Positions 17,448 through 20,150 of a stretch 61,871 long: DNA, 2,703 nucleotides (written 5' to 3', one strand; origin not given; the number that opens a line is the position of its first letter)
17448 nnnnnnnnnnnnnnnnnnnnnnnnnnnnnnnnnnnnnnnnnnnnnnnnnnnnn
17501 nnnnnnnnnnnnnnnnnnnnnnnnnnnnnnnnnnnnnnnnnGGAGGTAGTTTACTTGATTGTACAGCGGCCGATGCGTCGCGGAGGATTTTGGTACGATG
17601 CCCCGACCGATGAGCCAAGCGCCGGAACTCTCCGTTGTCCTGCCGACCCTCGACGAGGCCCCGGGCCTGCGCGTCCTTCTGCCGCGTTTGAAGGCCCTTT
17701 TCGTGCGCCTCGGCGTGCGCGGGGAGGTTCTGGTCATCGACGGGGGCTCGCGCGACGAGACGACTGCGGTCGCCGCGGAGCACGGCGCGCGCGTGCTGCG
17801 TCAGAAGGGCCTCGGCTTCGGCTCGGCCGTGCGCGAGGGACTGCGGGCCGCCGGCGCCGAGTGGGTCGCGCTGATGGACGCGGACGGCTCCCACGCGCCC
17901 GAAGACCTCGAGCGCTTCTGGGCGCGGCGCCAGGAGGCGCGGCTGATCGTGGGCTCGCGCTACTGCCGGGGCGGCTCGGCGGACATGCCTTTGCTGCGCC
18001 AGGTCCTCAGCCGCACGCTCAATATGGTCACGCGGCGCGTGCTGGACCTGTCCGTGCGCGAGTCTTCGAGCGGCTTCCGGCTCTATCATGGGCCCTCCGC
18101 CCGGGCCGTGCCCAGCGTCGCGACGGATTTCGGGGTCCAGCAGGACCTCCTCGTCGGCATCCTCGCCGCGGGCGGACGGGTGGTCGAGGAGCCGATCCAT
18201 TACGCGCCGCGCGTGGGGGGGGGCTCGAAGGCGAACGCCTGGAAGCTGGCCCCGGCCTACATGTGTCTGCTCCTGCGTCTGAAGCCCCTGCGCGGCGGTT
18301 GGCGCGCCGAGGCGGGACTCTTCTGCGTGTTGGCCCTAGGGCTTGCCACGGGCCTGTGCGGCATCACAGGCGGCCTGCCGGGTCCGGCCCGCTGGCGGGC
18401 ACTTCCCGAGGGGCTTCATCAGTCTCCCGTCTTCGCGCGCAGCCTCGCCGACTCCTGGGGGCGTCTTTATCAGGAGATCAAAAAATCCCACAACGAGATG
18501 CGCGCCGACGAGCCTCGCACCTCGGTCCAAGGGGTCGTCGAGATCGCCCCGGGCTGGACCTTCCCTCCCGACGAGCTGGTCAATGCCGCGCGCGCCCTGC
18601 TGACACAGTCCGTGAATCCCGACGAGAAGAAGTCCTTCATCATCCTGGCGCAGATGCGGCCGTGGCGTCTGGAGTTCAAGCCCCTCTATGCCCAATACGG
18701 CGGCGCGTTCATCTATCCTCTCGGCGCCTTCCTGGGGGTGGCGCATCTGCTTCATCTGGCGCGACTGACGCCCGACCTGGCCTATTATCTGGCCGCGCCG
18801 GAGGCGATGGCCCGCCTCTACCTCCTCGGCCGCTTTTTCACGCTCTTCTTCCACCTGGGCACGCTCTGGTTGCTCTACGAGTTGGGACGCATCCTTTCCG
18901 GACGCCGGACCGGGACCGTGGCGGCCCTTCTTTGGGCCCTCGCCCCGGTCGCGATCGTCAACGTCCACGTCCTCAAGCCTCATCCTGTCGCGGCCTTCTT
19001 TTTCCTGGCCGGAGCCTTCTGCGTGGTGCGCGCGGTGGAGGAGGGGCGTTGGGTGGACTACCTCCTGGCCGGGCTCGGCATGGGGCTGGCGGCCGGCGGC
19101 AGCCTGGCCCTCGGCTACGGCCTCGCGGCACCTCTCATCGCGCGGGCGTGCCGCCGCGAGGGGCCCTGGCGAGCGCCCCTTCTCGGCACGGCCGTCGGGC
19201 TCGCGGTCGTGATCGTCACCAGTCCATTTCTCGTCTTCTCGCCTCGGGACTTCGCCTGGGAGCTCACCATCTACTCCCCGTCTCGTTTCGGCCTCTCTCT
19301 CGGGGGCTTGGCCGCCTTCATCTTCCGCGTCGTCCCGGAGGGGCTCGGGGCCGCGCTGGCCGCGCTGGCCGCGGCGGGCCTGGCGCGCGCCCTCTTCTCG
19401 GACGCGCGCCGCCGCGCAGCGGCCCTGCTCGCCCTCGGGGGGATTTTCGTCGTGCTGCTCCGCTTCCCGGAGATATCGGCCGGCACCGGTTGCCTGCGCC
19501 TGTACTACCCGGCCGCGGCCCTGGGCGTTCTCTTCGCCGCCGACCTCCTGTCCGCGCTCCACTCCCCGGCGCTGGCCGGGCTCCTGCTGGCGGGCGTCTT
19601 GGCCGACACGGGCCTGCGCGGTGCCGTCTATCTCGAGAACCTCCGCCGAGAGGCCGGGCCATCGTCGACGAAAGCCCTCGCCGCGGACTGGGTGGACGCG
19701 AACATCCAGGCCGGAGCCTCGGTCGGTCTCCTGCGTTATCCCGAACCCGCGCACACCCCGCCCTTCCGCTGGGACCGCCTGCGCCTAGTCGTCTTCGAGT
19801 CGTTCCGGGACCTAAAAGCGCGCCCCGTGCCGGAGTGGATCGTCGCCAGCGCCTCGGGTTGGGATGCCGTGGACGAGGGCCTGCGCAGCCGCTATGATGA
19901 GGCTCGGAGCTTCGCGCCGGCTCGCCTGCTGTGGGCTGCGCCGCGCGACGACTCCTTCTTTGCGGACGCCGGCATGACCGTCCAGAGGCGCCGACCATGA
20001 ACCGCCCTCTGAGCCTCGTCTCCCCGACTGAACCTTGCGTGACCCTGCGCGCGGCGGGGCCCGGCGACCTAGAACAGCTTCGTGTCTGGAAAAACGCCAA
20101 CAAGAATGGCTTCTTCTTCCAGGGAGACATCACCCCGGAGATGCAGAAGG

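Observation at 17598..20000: Covalent fusion of a polyprenyl-phosphate sugar synthase (GT2) to its presumptive GT-C partner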

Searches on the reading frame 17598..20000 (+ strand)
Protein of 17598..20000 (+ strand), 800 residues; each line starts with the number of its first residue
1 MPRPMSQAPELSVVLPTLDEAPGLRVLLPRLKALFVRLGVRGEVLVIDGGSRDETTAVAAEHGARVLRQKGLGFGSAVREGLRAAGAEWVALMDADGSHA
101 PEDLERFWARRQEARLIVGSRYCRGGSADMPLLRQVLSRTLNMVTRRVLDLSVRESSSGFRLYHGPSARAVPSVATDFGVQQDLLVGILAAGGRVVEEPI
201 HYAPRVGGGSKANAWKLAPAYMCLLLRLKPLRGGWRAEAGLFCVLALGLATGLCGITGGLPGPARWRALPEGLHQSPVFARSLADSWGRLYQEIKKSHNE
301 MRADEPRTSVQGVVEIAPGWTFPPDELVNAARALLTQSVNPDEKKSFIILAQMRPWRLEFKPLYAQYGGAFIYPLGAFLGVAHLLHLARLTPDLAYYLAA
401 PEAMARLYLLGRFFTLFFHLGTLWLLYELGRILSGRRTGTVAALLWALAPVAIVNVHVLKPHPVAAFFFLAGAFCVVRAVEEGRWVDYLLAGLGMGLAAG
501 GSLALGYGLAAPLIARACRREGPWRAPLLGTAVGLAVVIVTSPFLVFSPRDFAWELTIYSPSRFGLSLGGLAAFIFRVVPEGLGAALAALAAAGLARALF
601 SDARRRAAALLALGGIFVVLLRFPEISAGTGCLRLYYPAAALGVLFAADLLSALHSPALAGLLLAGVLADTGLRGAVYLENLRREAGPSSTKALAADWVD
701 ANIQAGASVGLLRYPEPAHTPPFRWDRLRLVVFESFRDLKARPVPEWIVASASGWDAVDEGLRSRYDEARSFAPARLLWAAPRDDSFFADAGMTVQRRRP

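Call 3: search_protein_families(library=pfam, proteins=[window:17598-20000:+], max_evalue=0.1)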
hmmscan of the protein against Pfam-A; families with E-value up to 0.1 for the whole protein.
window:17598-20000:+ (800 aa): 3 families
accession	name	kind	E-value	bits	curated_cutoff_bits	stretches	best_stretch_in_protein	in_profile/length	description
PF00535.33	Glycos_transf_2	-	9.3e-20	71.7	23.3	1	12-163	1-159/168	Glycosyl transferase family 2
PF13231.12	PMT_2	-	1.1e-08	35.9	26.1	1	412-546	25-159/160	Dolichyl-phosphate-mannose-protein mannosyltransferase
PF13641.12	Glyco_tranf_2_3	-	0.0025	18.3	27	1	9-102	1-102/230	Glycosyltransferase like family 2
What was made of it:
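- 17598..20000 (+): Whole GT2::GT-C fusion gene (800 codons plus stop). Pfam Glycos_transf_2 plus PMT_2 (call 3).
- On GT2 polyprenyl-phosphate glycosyltransferases (DPM1 / GtrB / ArnC clade): 71.7 bits against a cut-off of 23.3 (call 3).
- On ArnT (GT83) or PMT (GT39) proper: Only the generic PMT_2 model matches, at 35.9 bits (call 3).
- Checked: Pfam gives Glycos_transf_2 at residues 12-163 (E 9e-20, 71.7 bits against a cut-off of 23.3) and PMT_2 at 412-546 (E 1e-8, 35.9 bits against 26.1) (call 3).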

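Call 4: search_protein_families(library=ncbifam, proteins=[window:17598-20000:+], max_evalue=0.1)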
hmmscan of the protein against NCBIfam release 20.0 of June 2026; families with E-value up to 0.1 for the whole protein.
window:17598-20000:+ (800 aa): 14 families
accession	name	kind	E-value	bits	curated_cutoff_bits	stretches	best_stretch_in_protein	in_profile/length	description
TIGR04182.1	glyco_TIGR04182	equivalog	2.7e-27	95.9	325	1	11-210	2-198/293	S-layer glycoprotein N-glycosyltransferase AglJ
NF041391.1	DPhHxTase_Halo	equivalog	2.9e-18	65.7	375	1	41-208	24-189/213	dolichyl-phosphate hexose transferase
NF058614.1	PPMAGASynPpgS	equivalog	1.1e-15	57.7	370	1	13-201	4-195/226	polyprenyl-phospho-N-acetylgalactosaminyl synthase PpgS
TIGR04283.1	glyco_like_mftF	equivalog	2e-11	43.9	182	1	11-103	1-88/221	TIGR04283 family arsenosugar biosynthesis glycosyltransferase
NF007986.1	PRK10714.1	equivalog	1.2e-09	37.7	529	1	10-218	7-216/316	undecaprenyl-phosphate 4-deoxy-4-formamido-L-arabinose transferase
TIGR03965.1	mycofact_glyco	equivalog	1.8e-09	37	280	1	4-108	69-176/467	mycofactocin biosynthesis glycosyltransferase MftF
NF041875.1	EPS_EpsD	equivalog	2.7e-09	36.9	370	1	11-142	1-137/325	exopolysaccharide biosynthesis glycosyltransferase EpsD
NF010496.0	PRK13915.1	equivalog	3e-09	36.4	262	1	10-84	32-114/307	glucosyl-3-phosphoglycerate synthase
NF047588.1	GlcsyltransPgfSStrep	equivalog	4.1e-06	26.2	500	1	40-170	33-166/308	glycosyltransferase PgfS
NF007482.0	PRK10073.1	equivalog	0.0001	21.4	423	1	5-106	2-105/334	glycosyltransferase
NF038302.1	EPS_HpsE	equivalog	0.00077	18.5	300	1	10-98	2-98/307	hormogonium polysaccharide biosynthesis glycosyltransferase HpsE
NF047440.1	LA3751_2_3_fam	subfamily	0.0011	17.9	200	1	413-498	103-189/460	LA_3751/LA_3752 family putative glycosyltransferase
TIGR03469.1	HpnB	hypoth_equivalog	0.0039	16.3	379.25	1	7-120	42-169/386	hopene-associated glycosyltransferase HpnB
TIGR03937.1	PgaC_IcaA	equivalog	0.012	14.6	422.3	1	4-97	40-136/407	poly-beta-1,6-N-acetyl-D-glucosamine synthase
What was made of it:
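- Closest known: Arn pathway of Gram-negative bacteria. Different: All NCBIfam scores are far below the equivalog cut-offs (call 4).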

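Call 5: find_homologous_proteins(query=window:17598-20000:+, max_evalue=0.00001)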
Query window:17598-20000:+ (800 aa): 106 proteins with E <= 0.00001 among 8000 candidates.
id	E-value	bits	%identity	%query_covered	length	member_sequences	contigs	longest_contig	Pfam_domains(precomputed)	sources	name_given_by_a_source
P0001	0.0e+0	1511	87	100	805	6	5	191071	PF00535.33,PF13231.13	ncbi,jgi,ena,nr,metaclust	ncbi:MAG: hypothetical protein A2X40_07925 [Elusimicrobia bacterium GWC2_65_9]|nr:MAG: hypothetical 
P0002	0.0e+0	1326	77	99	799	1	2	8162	PF00535.33,PF13231.13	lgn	-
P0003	0.0e+0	1252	100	70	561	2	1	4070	PF00535.33,PF13231.13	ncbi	ncbi:MAG: glycosyltransferase, partial [Elusimicrobiota bacterium]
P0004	0.0e+0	1244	71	99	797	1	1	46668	PF00535.33,PF13231.13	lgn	-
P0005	0.0e+0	1218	71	99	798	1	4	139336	PF00535.33,PF13231.13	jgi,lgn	-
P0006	0.0e+0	1216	71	99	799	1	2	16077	PF00535.33,PF13231.13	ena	-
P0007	0.0e+0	1207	70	99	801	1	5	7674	PF00535.33,PF13231.13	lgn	-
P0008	0.0e+0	1190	70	99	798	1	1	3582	PF00535.33,PF13231.13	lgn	-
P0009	0.0e+0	1189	69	99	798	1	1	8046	PF00535.33,PF13231.13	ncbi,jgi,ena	jgi:dolichol-phosphate mannosyltransferase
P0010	0.0e+0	1181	68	99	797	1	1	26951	PF00535.33,PF13231.13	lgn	-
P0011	0.0e+0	1178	69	99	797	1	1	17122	PF00535.33,PF13231.13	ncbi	-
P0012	0.0e+0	1177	69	99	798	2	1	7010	PF00535.33,PF13231.13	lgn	-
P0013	0.0e+0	1176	68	99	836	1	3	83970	PF00535.33,PF13231.13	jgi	jgi:dolichol-phosphate mannosyltransferase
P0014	0.0e+0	1157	68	99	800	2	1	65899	PF00535.33,PF13231.13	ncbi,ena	-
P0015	0.0e+0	1141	66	99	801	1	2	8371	PF00535.33,PF13231.13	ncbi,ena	-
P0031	2.6e-294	997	61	99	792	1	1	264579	PF00535.33,PF13231.13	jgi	jgi:dolichol-phosphate mannosyltransferase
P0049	2.0e-192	660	45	99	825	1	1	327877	PF00535.33,PF13231.13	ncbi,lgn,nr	ncbi:MAG: glycosyltransferase [Elusimicrobia bacterium]|nr:glycosyltransferase [Elusimicrobiota bact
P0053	3.2e-187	643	47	99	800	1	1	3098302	PF00535.33,PF13231.13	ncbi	-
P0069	1.4e-149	518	45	84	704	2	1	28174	-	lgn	-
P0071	5.0e-147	510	46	69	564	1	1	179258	PF13231.13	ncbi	-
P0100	2.9e-22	97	34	29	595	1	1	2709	-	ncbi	-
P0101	6.3e-20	89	34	27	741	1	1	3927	PF13641.13,PF00535.33,PF13231.13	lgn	-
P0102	8.4e-17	79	33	27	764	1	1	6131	PF13641.13,PF00535.33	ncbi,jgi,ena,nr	ncbi:MAG TPA: glycosyltransferase [Thermoanaerobaculia bacterium]|nr:glycosyltransferase [Thermoanae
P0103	8.5e-15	72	34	27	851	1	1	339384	PF13641.13,PF24878.2,PF00535.33,PF13231.13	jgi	jgi:4-amino-4-deoxy-L-arabinose transferase-like glycosyltransferase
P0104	9.9e-10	56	31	26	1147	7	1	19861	PF09594.17,PF06728.20,PF13641.13,PF09837.16,PF26314.1,PF00535.33,PF12804.14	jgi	-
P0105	2.4e-8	51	33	25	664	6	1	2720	PF09594.17,PF00535.33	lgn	-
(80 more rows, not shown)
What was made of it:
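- On ArnT (GT83) or PMT (GT39) proper: NCBI's name 'family 39' for unfused relatives is automatic (call 5).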

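Call 11: search_solved_structures(query=A1, max_evalue=1, show_alignments=0)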
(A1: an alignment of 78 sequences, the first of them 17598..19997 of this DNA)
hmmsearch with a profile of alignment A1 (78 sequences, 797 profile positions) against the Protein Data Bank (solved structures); distinct sequences matched with E-value up to 1: 31.
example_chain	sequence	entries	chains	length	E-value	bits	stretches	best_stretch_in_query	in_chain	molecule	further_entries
5mlz_A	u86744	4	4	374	1.8e-35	125.8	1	4-245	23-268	Dolichol monophosphate mannose synthase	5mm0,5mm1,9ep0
9hwj_A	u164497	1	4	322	5.1e-21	78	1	5-223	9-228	Undecaprenyl-phosphate 4-deoxy-4-formamido-L-arabinose transferase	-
9bhc_C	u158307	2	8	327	3e-19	72.1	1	5-223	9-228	Undecaprenyl-phosphate 4-deoxy-4-formamido-L-arabinose transferase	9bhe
8vxh_A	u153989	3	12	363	4.1e-19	71.7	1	5-223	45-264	Undecaprenyl-phosphate 4-deoxy-4-formamido-L-arabinose transferase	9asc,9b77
5eke_A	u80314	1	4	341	1e-18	70.4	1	3-222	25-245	Uncharacterized glycosyltransferase sll0501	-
5ekp_C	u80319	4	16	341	2.9e-18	68.9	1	3-214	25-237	Uncharacterized glycosyltransferase sll0501 | Glycosyltransferase sll0501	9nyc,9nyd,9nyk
9nye_A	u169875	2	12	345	3e-18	68.8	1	3-214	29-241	Glycosyltransferase sll0501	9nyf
2z87_A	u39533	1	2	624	2.8e-13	52.4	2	5-96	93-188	Chondroitin synthase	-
2z86_A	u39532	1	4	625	2.8e-13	52.4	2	5-96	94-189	Chondroitin synthase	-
3ckj_A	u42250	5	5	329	8.1e-11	44.2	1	5-92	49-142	Putative uncharacterized protein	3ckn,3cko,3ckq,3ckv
4y6n_A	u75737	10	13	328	1.4e-10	43.4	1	5-92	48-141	Glucosyl-3-phosphoglycerate synthase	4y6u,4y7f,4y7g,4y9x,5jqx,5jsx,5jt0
3e25_A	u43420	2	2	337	1.5e-10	43.4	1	5-92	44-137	Putative uncharacterized protein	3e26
4ddz_A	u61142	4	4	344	1.6e-10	43.3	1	5-92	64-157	GLUCOSYL-3-PHOSPHOGLYCERATE SYNTHASE (GpgS) | Glucosyl-3-phosphoglycerate synthase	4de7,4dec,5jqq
9omj_A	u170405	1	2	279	6.1e-10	41.3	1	3-104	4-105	Glycosyltransferase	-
9omh_A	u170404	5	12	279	6.1e-10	41.3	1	3-104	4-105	Glycosyltransferase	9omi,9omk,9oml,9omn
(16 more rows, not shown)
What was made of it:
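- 17598..18236 (+): Cytoplasmic GT-A catalytic domain (residues 1-213) of the DPM1/ArnC/GtrB clade. The profile matches P. furiosus DPMS 5mlz at E 1.8e-35, then ArnC and GtrB (call 11).
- Closest known: Arn pathway of Gram-negative bacteria. Same: The N-terminal domain matches ArnC structures (E 5e-21 to 4e-19, call 11).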

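Call 15: find_encoding_contigs(protein=P0071, flank=8000, max_places=2)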
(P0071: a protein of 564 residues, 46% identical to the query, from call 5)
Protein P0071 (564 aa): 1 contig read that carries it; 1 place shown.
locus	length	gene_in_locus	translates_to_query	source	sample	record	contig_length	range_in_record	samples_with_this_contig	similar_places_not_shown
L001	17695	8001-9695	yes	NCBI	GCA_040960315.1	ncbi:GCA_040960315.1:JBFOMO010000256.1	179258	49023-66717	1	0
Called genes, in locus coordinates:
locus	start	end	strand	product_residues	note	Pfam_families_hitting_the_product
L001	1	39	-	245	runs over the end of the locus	PF00561:Abhydrolase_1, PF12146:Hydrolase_4, PF12697:Abhydrolase_6, PF00561:Abhydrolase_1 (weak)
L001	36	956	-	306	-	PF01551:Peptidase_M23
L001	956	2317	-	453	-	PF07498:Rho_N, PF07497:Rho_RNA_bind, PF00006:ATP-synt_ab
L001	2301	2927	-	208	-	PF01121:CoaE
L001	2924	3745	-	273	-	PF08551:DUF1751, PF01694:Rhomboid, PF20216:DUF6576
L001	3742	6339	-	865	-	PF02739:5_3_exonuc_N, PF01367:5_3_exonuc, PF00476:DNA_pol_A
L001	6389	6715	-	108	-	PF00085:Thioredoxin, PF14595:Thioredoxin_9 (weak), PF13098:Thioredoxin_2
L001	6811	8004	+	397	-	PF13231:PMT_2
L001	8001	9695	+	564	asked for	PF13231:PMT_2 (weak)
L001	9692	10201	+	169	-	PF13302:Acetyltransf_3, PF00583:Acetyltransf_1, PF13508:Acetyltransf_7 (weak)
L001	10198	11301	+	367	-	PF01041:DegT_DnrJ_EryC1, PF00155:Aminotran_1_2 (weak)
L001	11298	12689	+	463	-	PF00070:Pyr_redox (faint), PF00890:FAD_binding_2 (faint), PF01266:DAO, PF01593:Amino_oxidase, PF03486:HI0933_like (faint), PF12831:FAD_oxidored (weak), PF13450:NAD_binding_8, PF01593:Amino_oxidase, +2 more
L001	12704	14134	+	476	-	-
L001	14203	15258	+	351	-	PF01791:DeoC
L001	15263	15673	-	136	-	PF23198:PDE8A_N (weak), PF00072:Response_reg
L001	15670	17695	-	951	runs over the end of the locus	PF02163:Peptidase_M50, PF00082:Peptidase_S8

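Call 19: predict_structure(alignment_id=A1)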
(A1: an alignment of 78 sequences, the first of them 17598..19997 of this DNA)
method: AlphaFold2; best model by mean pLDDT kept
length: 800 residues; sequences in the alignment: 78
mean_pLDDT: 94.2   pTM: 0.92
mean pLDDT of the five models: 94.2, 93.8, 93.4, 93.4, 93.0
residues with pLDDT >= 90: 680; 70-90: 108; 50-70: 9; < 50: 3
segments of 3 or more residues with pLDDT < 50: 1-3
pLDDT, mean of each block of 10 residues (from residue 1): 68 97 97 97 97 96 97 96 97 95 97 98 92 89 94 94 98 93 97 97 85 81 94 93 98 97 95 94 93 88 80 94 94 97 93 73 81 96 97 95 98 98 98 97 98 97 98 98 94 98 96 98 96 97 87 83 86 96 98 98 98 97 90 96 99 97 98 98 97 98 98 96 97 88 92 94 95 97 96 97
secondary structure, 60 per line:
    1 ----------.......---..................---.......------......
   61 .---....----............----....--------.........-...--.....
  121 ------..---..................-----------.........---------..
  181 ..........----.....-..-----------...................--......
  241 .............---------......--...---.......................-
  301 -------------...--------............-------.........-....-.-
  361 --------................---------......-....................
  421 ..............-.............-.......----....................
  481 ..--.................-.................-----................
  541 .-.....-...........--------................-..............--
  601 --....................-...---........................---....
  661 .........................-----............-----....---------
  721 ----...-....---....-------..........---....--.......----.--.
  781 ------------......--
elements in order (helices of 4 or more, strands of 3 or more residues): E11-17 H21-38 E42-48 H55-61 E65-68 H73-84 E89-92 H101-109 E116-120 H132-149 E161-164 H165-169 H179-190 E195-199 H214-232 H235-253 H263-268 H277-299 E314-316 H325-336 H344-352 H369-384 H394-399 H401-434 H436-448 H450-456 H461-482 H485-501 H503-519 H525-541 H543-547 H549-559 H568-583 H585-598 H603-622 H630-653 H657-685 H691-702 E708-711 E729-732 H736-739 E747-751 H752-756 H760-763 E766-772 E793-798
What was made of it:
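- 17598..20000 (+): Full-length AlphaFold model with pLDDT 94.2 and pTM 0.92 (call 19).
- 18237..18293 (+): Interface helix (residues 214-232), following the RxxGxSK acceptor loop and leading directly into TM1. Helix 214-232 in the model (call 19).
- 19653..19997 (+): C-terminal alpha/beta domain (residues 686-800), predicted periplasmic. Strands and helices at 691-798 in the model (call 19).
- Full-length pTM of 0.92 suggests a fixed mutual orientation of the two domains (call 19). High full-length pTM suggests a rigid assembly (call 19). The model is confident across the junction, with pLDDT 81-98 for residues 200-260 (call 19).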

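Call 22: fold_search(model_id=the predicted structure, library=pdb)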
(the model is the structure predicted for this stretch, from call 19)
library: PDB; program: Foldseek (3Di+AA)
matches with E <= 10: 912; with E <= 0.001: 184
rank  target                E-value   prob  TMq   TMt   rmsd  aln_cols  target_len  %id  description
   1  5mlz                  6.5e-12  1.00  0.28  0.60  14.7       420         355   20  Dolichyl phosphate mannose synthase in complex with GDP and Mg2+ (released 2017-08-09)
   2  9ep0                  3.6e-11  1.00  0.26  0.57  15.1       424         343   18  Dolichyl phosphate mannose synthase in complex with donor (GDP-Man) and traces of acceptor (Dol55P) and product (Dol55P- (released 2025-10-01)
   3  5mm1                  2.2e-10  1.00  0.26  0.56  12.7       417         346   19  Dolichyl phosphate mannose synthase in complex with GDP and dolichyl phosphate mannose (released 2017-08-09)
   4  9bhc_A                1.9e-09  1.00  0.23  0.55   4.9       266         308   20  Salmonella undecaprenyl-phosphate 4-deoxy-4-formamido-L-arabinose transferase (ArnC) (released 2025-02-12)
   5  9asc_A                2.0e-09  1.00  0.25  0.56   4.5       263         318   22  Cryo-EM Structure of the Glycosyltransferase ArnC from Salmonella enterica in the UDP-bound State Determined on Talos  (released 2025-02-05)
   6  9bhe_A                5.4e-09  1.00  0.24  0.57   4.8       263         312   21  Salmonella undecaprenyl-phosphate 4-deoxy-4-formamido-L-arabinose transferase (ArnC) bound to UDP (released 2025-02-12)
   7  9bhc_B                5.9e-09  1.00  0.24  0.56   5.1       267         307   18  Salmonella undecaprenyl-phosphate 4-deoxy-4-formamido-L-arabinose transferase (ArnC) (released 2025-02-12)
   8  9bhe_B                7.7e-09  1.00  0.24  0.57   4.8       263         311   21  Salmonella undecaprenyl-phosphate 4-deoxy-4-formamido-L-arabinose transferase (ArnC) bound to UDP (released 2025-02-12)
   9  9b77_A                1.0e-08  1.00  0.24  0.56   4.7       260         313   20  Cryo-EM Structure of the Glycosyltransferase ArnC from Salmonella enterica in the Apo State Determined on Krios micros (released 2025-02-05)
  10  5jqx_C                1.2e-08  1.00  0.23  0.60   4.1       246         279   20  Crystal structure of glucosyl-3-phosphoglycerate synthase from Mycobacterium tuberculosis in complex with phosphoglyce (released 2017-05-24)
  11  9hwj_A                1.2e-08  1.00  0.22  0.54   7.3       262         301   21  Structure of Undecaprenyl-phosphate 4-deoxy-4-formamido-L-arabinose transferase embedded in nanodisc (released 2026-01-14)
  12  8vxh_A                1.3e-08  1.00  0.24  0.56   4.7       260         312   20  Cryo-EM Structure of the Glycosyltransferase ArnC from Salmonella enterica in the Apo State Determined on Talos Arctic (released 2025-02-05)
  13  4ddz                  1.4e-08  1.00  0.23  0.61   4.3       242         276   21  Crystal structure of glucosyl-3-phosphoglycerate synthase from Mycobacterium tuberculosis (released 2012-06-06)
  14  7pho_A                1.4e-08  1.00  0.23  0.55   4.4       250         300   21  Crystal structure of Mycobacterium hassiacum glucosyl-3-phosphoglycerate synthase at pH 7.1 in complex with 4-hydroxyb (released 2023-03-01)
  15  5jqx_B                1.6e-08  1.00  0.23  0.60   4.1       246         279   20  Crystal structure of glucosyl-3-phosphoglycerate synthase from Mycobacterium tuberculosis in complex with phosphoglyce (released 2017-05-24)
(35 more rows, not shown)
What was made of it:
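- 17598..18236 (+): Foldseek top hits are 5mlz, ArnC and GtrB (call 22).
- Closest known: GtrA/GtrB/GtrC-type three-component periplasmic glycosylation systems. Same: GtrB structures are among the matches (calls 11, 22).
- Tried and rejected: Foldseek with the full-length model was dominated by GT-A hits (call 22).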
